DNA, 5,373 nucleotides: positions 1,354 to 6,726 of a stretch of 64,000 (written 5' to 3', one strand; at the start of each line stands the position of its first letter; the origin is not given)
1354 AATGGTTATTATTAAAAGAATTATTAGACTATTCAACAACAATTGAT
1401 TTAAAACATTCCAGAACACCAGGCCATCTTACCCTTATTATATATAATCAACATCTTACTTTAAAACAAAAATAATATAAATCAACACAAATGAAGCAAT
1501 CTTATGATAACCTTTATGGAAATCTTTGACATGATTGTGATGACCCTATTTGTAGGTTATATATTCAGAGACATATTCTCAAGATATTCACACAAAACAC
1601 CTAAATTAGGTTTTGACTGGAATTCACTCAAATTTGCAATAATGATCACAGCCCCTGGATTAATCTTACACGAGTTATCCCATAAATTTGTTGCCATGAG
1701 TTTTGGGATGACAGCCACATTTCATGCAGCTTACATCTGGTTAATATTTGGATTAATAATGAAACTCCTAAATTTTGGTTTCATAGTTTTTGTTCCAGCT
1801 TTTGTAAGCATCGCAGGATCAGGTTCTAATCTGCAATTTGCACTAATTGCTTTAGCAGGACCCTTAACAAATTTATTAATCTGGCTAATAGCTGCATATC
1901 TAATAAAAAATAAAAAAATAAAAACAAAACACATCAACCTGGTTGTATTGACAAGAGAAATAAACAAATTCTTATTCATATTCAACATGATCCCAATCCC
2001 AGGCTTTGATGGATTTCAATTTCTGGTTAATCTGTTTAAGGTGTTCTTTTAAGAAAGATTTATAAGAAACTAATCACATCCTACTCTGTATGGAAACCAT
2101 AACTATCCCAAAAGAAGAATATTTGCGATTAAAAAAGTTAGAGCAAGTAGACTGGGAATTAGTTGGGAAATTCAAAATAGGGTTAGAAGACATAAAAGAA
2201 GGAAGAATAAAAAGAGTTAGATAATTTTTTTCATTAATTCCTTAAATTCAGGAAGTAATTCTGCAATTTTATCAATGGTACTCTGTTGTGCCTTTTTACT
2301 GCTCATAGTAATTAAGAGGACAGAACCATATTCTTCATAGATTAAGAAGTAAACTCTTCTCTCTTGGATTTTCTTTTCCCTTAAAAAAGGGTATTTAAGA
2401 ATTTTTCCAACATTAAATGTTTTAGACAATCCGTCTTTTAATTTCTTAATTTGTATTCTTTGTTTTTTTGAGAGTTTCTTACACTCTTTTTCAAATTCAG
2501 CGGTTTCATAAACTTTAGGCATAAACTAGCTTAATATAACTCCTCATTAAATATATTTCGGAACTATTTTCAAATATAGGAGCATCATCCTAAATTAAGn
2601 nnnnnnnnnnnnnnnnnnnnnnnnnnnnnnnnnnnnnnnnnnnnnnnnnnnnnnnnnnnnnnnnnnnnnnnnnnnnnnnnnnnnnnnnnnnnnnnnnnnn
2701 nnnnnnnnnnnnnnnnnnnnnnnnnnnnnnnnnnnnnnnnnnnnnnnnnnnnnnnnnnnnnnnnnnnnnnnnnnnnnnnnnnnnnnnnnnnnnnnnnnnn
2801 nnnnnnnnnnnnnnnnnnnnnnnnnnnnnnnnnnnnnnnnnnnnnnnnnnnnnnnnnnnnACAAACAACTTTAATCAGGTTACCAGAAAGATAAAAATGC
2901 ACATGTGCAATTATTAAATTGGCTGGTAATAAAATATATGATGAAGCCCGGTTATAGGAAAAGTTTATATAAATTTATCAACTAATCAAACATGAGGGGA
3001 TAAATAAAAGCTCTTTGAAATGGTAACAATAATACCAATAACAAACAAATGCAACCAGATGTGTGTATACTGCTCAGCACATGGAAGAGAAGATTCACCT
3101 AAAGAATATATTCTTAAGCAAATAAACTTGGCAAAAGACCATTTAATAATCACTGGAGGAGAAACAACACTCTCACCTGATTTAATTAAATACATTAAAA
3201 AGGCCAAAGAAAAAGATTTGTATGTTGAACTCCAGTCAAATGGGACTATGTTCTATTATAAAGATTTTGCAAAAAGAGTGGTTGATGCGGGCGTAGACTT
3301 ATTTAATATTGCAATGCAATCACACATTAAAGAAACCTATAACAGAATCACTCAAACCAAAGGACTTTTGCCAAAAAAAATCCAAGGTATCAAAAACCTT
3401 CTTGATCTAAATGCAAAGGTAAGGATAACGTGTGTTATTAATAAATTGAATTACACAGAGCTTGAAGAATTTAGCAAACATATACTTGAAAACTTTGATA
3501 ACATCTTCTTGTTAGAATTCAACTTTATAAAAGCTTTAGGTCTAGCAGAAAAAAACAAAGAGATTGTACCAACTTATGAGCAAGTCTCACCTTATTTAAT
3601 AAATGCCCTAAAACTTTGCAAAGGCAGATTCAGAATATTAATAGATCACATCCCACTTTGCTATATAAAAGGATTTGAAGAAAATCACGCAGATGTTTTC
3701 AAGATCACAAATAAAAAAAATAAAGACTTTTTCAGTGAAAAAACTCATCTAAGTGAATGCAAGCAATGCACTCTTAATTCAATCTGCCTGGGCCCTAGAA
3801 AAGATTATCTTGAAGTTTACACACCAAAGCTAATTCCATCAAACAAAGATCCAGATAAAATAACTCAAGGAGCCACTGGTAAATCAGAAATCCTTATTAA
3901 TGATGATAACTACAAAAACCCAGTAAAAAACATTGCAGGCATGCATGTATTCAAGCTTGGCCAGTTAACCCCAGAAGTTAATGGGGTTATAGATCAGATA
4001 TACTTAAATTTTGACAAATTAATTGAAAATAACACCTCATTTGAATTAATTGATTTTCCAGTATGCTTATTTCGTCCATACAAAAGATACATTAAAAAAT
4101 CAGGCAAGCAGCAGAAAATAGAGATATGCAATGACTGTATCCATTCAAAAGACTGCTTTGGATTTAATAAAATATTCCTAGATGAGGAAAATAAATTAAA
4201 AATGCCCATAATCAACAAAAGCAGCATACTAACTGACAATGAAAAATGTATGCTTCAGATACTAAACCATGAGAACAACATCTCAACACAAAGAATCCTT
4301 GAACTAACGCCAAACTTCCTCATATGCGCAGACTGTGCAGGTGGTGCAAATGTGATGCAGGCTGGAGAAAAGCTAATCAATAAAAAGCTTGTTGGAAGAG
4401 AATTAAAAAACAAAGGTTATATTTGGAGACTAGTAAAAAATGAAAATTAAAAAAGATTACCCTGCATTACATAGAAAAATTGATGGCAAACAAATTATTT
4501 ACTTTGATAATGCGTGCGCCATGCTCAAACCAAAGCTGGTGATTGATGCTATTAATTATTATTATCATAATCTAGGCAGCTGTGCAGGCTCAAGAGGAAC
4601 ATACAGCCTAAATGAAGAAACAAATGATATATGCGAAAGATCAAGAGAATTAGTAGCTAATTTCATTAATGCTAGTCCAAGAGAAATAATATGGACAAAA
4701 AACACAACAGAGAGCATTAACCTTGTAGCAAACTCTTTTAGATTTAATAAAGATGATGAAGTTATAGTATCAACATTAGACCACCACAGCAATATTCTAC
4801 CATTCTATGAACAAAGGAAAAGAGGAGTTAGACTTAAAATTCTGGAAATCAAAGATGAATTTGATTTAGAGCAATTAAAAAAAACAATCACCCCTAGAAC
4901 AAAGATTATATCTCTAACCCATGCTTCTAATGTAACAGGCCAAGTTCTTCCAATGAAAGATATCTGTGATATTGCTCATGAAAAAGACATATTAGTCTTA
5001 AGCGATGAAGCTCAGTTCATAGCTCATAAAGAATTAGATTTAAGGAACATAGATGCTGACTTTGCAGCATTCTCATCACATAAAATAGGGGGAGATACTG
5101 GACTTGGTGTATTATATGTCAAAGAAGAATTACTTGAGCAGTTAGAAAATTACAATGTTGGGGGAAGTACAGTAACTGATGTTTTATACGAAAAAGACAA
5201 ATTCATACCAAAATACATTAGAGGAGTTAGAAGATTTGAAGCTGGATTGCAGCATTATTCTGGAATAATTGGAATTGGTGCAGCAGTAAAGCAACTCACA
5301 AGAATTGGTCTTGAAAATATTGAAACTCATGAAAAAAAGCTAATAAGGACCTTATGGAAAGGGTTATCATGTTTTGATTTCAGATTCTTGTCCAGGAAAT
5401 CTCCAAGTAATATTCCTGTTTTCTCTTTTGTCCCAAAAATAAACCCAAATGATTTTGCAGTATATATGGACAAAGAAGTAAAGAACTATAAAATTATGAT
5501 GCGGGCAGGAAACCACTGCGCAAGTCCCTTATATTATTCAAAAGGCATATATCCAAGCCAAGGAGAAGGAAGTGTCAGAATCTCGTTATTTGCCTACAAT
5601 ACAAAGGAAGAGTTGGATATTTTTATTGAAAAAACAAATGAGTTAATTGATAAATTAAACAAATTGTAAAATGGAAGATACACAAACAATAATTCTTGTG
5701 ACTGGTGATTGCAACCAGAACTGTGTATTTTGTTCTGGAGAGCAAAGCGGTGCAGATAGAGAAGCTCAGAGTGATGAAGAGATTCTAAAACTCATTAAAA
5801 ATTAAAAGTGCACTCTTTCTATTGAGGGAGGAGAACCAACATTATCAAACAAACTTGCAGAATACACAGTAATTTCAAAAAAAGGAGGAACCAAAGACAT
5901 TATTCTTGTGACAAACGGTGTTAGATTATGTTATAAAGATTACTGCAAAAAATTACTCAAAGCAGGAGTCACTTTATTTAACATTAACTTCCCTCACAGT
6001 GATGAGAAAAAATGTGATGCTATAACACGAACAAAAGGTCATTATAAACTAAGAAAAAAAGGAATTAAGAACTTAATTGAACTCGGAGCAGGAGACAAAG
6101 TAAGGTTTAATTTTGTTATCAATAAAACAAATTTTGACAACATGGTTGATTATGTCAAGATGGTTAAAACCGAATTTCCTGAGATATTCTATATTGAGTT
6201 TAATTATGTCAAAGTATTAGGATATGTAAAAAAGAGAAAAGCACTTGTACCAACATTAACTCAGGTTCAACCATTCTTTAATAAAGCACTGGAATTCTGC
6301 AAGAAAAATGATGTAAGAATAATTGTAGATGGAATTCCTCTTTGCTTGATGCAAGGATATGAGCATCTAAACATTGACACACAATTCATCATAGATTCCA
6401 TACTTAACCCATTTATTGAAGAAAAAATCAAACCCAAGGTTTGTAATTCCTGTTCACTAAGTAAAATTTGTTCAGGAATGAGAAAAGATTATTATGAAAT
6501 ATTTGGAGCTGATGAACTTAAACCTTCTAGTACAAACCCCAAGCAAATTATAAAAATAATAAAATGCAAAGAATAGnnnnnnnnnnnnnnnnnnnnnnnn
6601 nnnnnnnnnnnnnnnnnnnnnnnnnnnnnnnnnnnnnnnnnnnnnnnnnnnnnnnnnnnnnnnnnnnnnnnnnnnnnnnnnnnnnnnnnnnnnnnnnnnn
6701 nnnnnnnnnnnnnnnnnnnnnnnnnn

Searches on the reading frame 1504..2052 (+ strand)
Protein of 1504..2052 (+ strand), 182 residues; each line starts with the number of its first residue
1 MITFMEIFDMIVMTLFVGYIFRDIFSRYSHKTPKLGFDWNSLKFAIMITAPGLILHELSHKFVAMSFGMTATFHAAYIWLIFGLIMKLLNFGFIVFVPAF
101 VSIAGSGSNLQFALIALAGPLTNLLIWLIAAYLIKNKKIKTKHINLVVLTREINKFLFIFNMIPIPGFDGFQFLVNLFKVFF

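Call 32: search_protein_families(library=pfam, proteins=[window:1504-2052:+], max_evalue=0.001)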
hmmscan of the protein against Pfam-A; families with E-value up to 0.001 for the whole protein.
window:1504-2052:+ (182 aa): 1 family
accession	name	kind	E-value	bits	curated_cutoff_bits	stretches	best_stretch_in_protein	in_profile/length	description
PF02163.28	Peptidase_M50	-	3.3e-09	36.8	27.2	2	135-179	151-195/221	Peptidase family M50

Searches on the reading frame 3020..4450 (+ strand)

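Call 33: search_protein_families(library=pfam, proteins=[window:3020-4450:+], max_evalue=0.001)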
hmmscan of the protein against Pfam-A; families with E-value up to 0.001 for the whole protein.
window:3020-4450:+ (476 aa): 1 family
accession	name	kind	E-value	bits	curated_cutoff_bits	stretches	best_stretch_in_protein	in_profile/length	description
PF04055.27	Radical_SAM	-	1.7e-18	67.8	29.5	1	5-153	1-164/166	Radical SAM superfamily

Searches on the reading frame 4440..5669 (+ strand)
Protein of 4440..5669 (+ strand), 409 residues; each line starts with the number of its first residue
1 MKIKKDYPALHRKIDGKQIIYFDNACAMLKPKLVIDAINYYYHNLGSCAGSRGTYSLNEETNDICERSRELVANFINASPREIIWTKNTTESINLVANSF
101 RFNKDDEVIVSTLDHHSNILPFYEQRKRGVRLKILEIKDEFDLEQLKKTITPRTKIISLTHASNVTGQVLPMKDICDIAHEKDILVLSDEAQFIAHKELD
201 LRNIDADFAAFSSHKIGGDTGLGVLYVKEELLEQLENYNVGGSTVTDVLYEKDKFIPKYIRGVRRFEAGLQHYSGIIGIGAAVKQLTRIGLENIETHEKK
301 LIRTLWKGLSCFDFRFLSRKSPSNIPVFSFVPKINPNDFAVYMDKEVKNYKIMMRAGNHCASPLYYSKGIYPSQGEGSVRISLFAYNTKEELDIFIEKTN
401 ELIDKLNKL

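Call 52: search_protein_families(library=pfam, proteins=[window:4440-5669:+], max_evalue=0.001)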
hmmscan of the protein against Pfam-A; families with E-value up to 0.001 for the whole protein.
window:4440-5669:+ (409 aa): 5 families
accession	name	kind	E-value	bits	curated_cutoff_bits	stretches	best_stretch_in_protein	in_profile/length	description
PF00266.25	Aminotran_5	-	2e-94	317.1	21.5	1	20-395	1-371/371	Aminotransferase class-V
PF00155.27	Aminotran_1_2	-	9.3e-13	48.5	19.7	1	67-191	46-187/361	Aminotransferase class I and II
PF01041.23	DegT_DnrJ_EryC1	-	1.1e-09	38.4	19.8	1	81-194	40-150/360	DegT/DnrJ/EryC1/StrS aminotransferase family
PF01212.27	Beta_elim_lyase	-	1.2e-05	25.2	27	1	94-194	60-173/288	Beta-eliminating lyase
PF01053.26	Cys_Met_Meta_PP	-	3.5e-05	23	27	1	136-191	120-175/381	Cys/Met metabolism PLP-dependent enzyme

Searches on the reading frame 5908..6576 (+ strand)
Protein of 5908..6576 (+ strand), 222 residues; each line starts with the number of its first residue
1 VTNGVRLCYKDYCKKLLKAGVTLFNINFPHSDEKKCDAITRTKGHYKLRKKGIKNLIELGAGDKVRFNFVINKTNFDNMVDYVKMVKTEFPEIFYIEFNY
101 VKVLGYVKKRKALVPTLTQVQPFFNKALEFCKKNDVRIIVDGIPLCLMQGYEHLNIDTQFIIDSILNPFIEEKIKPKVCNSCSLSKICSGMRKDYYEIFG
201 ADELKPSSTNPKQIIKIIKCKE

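Call 52: search_protein_families(library=pfam, proteins=[window:5908-6576:+], max_evalue=0.001)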
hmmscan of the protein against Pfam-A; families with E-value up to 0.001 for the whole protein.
window:5908-6576:+ (222 aa): 1 family
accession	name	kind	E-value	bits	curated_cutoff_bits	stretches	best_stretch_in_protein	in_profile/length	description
PF04055.27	Radical_SAM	-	1.6e-05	25.5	29.5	1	2-85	84-165/166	Radical SAM superfamily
